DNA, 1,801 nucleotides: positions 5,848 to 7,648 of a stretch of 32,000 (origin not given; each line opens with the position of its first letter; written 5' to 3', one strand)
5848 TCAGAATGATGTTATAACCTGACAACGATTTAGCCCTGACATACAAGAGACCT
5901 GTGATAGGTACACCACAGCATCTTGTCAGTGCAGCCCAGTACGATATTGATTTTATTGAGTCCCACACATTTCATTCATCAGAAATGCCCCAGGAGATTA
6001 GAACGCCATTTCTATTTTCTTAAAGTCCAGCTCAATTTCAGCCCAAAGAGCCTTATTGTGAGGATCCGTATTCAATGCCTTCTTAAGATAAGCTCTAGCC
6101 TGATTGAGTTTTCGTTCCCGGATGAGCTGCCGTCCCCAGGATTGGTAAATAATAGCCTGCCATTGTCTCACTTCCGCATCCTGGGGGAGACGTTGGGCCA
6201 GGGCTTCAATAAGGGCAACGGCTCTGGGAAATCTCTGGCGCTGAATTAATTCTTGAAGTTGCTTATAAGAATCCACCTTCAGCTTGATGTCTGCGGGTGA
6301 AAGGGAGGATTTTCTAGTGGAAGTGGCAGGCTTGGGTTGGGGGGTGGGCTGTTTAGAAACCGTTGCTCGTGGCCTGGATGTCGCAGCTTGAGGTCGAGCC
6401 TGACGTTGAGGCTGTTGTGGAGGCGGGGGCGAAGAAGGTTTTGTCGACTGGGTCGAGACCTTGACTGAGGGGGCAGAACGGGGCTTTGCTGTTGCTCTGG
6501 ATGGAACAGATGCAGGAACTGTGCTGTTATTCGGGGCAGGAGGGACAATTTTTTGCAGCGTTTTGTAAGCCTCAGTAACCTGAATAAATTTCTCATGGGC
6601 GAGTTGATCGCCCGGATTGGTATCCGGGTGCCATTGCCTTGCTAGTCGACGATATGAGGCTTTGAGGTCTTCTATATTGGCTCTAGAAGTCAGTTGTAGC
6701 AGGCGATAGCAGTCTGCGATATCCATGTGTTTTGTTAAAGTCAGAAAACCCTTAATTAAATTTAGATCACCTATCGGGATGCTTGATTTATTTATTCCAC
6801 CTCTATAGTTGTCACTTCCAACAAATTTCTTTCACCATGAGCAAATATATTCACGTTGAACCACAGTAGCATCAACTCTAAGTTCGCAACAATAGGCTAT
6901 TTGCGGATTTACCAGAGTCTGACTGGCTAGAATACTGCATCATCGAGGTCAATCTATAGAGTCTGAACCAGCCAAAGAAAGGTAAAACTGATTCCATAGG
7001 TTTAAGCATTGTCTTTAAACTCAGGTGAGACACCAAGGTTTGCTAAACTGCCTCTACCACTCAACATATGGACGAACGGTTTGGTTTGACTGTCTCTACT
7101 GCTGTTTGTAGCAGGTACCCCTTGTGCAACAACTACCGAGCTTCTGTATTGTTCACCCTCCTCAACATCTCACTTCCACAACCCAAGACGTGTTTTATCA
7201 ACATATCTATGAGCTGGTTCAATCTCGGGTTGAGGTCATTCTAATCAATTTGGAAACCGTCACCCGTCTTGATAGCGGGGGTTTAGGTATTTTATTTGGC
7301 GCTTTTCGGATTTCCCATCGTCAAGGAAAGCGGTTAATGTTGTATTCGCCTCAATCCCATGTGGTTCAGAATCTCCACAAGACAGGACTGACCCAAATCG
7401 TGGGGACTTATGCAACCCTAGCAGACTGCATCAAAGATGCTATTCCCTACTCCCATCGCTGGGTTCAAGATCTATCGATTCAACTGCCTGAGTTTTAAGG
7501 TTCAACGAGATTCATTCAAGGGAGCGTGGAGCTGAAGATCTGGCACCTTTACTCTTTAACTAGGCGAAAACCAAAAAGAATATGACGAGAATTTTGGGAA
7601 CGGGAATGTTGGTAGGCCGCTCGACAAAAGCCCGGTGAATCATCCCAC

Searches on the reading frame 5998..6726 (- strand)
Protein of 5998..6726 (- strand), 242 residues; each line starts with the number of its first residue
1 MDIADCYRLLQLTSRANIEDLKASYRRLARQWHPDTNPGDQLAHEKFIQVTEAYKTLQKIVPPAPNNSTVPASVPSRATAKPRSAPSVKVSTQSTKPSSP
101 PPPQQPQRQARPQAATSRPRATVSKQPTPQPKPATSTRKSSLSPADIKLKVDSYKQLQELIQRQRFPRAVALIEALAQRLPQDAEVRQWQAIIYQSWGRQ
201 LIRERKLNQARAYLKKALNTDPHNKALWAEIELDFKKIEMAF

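Call 37: search_protein_families(library=pfam, proteins=[window:5998-6726:-], max_evalue=0.001)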
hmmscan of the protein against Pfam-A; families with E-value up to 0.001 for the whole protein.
window:5998-6726:- (242 aa): 3 families
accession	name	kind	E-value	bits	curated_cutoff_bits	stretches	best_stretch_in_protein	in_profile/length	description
PF00226.36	DnaJ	-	2.5e-18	66.4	27.8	1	5-59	1-55/63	DnaJ domain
PF14559.12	TPR_19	-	1.4e-07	32.2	25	0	201-229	1-29/68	Tetratricopeptide repeat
PF13428.12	TPR_14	-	8.2e-06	26.5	23.5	0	194-229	4-39/44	Tetratricopeptide repeat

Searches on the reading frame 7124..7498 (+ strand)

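Call 37: search_protein_families(library=pfam, proteins=[window:7124-7498:+], max_evalue=0.001)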
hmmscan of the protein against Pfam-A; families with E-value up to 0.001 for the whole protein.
window:7124-7498:+ (124 aa): 2 families
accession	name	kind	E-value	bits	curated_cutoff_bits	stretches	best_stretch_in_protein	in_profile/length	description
PF01740.26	STAS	-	1.3e-14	54.3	22.6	1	2-101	5-105/106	STAS domain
PF13466.11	STAS_2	-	3.5e-07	30.7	29.2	1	14-89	5-79/80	STAS domain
